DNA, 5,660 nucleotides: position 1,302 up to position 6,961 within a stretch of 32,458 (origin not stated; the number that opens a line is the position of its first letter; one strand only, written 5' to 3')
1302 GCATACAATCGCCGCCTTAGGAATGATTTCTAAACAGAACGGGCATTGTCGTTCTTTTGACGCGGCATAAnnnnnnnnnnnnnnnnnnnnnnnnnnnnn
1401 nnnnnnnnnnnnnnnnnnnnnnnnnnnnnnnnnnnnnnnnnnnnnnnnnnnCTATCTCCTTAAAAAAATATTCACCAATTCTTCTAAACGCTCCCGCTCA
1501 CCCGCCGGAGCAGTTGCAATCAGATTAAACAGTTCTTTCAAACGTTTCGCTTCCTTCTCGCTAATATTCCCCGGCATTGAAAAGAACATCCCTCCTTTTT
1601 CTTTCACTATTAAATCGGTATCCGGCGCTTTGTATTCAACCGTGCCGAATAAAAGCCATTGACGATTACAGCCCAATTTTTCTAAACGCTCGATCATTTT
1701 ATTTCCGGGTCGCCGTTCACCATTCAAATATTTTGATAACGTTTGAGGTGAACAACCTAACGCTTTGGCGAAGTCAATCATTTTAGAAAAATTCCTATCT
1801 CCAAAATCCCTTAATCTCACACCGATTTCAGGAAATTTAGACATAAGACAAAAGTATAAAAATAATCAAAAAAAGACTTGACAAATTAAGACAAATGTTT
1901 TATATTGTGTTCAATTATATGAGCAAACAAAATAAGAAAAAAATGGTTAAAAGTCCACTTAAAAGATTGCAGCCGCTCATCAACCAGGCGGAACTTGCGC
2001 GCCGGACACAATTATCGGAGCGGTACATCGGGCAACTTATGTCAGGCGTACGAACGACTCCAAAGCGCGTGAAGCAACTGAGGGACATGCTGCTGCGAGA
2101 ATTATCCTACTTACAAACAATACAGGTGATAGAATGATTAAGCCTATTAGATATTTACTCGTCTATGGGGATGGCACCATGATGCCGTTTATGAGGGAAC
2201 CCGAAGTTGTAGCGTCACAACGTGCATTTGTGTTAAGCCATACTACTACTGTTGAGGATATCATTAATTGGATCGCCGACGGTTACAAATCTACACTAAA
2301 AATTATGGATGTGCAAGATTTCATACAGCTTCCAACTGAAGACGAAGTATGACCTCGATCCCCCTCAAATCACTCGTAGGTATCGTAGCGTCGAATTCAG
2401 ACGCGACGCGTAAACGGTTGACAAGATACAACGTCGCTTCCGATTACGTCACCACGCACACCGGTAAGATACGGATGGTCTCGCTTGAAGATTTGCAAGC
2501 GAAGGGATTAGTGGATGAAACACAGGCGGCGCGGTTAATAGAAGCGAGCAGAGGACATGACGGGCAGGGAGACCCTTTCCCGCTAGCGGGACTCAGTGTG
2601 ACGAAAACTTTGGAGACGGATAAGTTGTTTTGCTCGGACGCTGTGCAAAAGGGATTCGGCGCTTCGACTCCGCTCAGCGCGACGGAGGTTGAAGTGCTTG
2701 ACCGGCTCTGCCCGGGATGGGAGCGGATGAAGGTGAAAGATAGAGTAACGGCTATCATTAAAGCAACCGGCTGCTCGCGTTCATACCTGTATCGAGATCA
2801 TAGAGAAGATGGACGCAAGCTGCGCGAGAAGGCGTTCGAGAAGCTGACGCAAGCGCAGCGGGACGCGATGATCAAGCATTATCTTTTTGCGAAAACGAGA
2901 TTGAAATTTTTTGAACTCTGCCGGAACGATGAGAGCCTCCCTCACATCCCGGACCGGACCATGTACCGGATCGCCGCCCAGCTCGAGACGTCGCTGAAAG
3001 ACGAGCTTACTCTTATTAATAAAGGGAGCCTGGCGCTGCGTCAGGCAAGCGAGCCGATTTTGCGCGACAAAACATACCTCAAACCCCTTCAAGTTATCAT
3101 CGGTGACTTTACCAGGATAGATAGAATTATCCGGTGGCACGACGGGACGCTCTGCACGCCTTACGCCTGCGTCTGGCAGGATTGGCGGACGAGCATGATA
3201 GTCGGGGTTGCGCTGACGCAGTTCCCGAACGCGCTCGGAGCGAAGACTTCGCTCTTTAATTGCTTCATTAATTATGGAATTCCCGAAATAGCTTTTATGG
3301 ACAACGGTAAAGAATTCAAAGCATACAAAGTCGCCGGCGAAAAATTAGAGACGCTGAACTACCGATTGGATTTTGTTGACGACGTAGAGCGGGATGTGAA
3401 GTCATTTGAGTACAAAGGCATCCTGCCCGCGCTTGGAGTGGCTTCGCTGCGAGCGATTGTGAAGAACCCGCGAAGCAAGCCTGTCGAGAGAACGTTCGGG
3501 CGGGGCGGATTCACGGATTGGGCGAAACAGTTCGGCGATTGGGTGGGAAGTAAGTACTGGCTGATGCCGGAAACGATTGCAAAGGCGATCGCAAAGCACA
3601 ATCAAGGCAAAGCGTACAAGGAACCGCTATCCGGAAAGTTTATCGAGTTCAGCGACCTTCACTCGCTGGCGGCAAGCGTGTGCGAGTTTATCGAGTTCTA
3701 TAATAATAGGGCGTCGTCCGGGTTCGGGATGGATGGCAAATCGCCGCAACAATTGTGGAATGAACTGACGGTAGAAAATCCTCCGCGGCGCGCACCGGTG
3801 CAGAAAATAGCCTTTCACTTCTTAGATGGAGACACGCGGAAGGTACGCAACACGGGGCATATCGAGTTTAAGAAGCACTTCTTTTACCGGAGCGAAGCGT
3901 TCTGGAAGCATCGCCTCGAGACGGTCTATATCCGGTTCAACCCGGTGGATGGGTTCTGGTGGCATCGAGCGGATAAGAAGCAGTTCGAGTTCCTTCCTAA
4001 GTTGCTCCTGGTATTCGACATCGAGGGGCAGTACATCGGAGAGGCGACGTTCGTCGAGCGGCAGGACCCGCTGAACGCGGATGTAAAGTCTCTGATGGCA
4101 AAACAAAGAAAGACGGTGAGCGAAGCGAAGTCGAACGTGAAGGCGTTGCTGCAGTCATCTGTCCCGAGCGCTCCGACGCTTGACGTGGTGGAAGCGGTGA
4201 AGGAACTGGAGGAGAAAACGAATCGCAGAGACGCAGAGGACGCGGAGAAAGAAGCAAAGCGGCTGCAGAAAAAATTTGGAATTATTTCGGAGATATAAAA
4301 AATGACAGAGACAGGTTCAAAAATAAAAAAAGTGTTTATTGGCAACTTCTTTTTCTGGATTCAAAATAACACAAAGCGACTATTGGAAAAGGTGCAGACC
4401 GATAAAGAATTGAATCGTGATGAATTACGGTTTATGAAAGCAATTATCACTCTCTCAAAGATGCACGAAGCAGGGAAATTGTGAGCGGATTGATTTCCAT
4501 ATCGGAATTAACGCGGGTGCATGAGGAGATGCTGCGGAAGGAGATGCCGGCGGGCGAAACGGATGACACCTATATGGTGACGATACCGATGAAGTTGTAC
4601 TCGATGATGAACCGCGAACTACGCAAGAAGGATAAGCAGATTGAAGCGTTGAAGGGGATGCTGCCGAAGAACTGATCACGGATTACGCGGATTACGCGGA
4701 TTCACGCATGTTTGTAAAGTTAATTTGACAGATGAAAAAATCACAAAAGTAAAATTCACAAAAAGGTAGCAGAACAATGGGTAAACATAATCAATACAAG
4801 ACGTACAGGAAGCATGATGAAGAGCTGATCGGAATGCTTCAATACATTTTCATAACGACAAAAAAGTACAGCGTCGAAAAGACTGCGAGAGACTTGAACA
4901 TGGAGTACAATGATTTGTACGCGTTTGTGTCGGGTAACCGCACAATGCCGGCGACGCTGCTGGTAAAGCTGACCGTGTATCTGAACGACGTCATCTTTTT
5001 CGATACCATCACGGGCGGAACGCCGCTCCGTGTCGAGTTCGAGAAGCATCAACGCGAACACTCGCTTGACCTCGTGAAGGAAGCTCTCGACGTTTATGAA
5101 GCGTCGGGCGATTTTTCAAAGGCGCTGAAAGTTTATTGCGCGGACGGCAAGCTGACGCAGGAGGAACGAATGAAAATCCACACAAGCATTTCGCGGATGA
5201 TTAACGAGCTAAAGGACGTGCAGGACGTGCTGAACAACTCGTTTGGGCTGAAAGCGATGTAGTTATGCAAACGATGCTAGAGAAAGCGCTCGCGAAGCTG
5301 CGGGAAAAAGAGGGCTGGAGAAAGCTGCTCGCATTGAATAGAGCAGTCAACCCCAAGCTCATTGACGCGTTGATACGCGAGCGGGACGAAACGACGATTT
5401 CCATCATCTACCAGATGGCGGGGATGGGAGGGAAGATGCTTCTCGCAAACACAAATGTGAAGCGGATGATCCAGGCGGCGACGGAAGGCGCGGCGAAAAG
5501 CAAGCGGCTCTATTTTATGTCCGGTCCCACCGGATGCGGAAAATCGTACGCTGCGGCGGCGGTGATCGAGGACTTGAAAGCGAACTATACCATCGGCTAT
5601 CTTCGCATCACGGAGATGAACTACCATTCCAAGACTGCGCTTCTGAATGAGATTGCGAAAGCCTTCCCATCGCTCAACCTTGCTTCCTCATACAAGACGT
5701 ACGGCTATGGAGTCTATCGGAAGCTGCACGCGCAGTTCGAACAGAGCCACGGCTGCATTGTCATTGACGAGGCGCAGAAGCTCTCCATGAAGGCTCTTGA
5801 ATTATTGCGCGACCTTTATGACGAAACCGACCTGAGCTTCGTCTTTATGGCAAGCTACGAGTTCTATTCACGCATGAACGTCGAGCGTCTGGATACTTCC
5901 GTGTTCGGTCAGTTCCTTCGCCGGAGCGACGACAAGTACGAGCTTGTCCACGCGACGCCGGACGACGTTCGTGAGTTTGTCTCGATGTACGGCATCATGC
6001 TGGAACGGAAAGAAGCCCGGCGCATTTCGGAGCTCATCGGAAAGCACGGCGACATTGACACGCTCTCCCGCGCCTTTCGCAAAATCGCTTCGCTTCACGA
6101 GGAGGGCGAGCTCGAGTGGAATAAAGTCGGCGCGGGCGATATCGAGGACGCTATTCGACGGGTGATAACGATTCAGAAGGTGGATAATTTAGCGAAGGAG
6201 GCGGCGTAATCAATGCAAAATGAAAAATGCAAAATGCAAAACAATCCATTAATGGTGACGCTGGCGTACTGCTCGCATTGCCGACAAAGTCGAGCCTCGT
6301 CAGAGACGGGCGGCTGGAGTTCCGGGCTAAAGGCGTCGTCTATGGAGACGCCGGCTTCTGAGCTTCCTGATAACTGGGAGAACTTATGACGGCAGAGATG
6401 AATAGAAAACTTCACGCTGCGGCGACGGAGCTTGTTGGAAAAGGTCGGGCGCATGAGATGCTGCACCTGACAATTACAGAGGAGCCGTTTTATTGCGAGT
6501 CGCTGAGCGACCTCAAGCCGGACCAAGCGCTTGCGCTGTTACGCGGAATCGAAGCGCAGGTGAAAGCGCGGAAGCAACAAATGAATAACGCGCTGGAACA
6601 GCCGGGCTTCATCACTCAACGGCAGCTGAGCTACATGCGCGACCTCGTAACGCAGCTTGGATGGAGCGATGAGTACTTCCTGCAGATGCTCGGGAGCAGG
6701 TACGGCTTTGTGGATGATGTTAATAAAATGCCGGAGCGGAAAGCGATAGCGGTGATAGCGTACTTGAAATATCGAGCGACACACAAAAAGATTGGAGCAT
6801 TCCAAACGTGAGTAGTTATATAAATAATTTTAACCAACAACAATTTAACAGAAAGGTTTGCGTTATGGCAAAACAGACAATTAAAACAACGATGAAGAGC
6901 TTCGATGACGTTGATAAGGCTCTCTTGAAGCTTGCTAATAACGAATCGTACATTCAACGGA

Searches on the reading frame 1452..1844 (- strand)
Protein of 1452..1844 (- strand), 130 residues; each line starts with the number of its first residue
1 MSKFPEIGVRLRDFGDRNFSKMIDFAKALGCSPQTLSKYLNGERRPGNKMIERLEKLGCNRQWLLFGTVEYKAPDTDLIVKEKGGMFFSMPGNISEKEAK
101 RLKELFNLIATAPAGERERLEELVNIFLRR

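Call 98: search_protein_families(library=pfam, proteins=[window:1452-1844:-], max_evalue=0.05)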
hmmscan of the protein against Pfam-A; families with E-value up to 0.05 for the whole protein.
window:1452-1844:- (130 aa): 5 families
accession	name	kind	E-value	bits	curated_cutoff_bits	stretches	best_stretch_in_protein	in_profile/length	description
PF01381.28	HTH_3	-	2.6e-08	34.2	23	1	23-56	13-46/55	Helix-turn-helix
PF13560.12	HTH_31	-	6.7e-06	26.8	27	1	24-55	19-51/64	Helix-turn-helix domain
PF13443.12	HTH_26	-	0.0027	18.3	22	1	16-44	8-36/63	Cro/C1-type HTH DNA-binding domain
PF12844.13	HTH_19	-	0.021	15.2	30.2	1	22-65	15-59/64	Helix-turn-helix domain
PF07022.19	Phage_CI_repr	-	0.032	15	22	1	18-68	11-61/65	Bacteriophage CI repressor helix-turn-helix domain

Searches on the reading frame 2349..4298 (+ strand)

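Call 14: search_protein_families(library=phrogs, proteins=[window:2349-4298:+], max_evalue=0.001)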
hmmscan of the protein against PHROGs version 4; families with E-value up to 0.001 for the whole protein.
window:2349-4298:+ (649 aa): 3 families
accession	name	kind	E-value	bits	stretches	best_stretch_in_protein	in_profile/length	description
phrog_310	-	integration and excision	1.5e-44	154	1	156-627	206-619/696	transposase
phrog_14727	-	unknown function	3.2e-11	43.7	1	207-392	218-394/409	-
phrog_15639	-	unknown function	3e-05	24.4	0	350-602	11-230/301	-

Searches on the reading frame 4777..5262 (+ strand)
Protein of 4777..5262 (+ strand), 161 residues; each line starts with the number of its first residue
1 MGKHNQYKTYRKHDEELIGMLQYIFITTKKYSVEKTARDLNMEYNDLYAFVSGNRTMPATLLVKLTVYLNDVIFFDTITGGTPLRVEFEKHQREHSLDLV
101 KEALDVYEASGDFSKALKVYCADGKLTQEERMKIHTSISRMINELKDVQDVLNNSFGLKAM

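Call 98: search_protein_families(library=pfam, proteins=[window:4777-5262:+], max_evalue=0.05)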
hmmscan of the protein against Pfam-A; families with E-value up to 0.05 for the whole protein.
window:4777-5262:+ (161 aa): 2 families
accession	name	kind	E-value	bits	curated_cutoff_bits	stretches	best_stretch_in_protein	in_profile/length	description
PF06892.16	Phage_CP76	-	4.1e-06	27.2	26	1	89-149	79-140/146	Phage regulatory protein CII (CP76)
PF07954.16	DUF1689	-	0.016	16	25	1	113-143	1-31/148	Protein of unknown function (DUF1689)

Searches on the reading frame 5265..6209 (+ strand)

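Call 14: search_protein_families(library=phrogs, proteins=[window:5265-6209:+], max_evalue=0.001)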
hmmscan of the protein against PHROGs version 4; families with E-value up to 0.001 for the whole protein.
window:5265-6209:+ (314 aa): 4 families
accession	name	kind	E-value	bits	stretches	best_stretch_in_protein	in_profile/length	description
phrog_296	-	integration and excision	1.8e-21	77.5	1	61-296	300-518/626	DNA transposition protein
phrog_168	-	DNA, RNA and nucleotide metabolism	1.6e-11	45.5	1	62-276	26-212/314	clamp loader of DNA polymerase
phrog_2488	-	DNA, RNA and nucleotide metabolism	3.7e-05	23.7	0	39-100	4-58/579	DNA helicase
phrog_7998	-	unknown function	0.00026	21.3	0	57-184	18-142/339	-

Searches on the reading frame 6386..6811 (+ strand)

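Call 98: search_protein_families(library=pfam, proteins=[window:6386-6811:+], max_evalue=0.05)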
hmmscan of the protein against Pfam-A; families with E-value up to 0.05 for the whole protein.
window:6386-6811:+ (141 aa): 1 family
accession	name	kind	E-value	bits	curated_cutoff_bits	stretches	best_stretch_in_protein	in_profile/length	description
PF06252.17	GemA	-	0.00084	20.7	27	1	35-131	14-117/119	Bacteriophage Mu, GemA protein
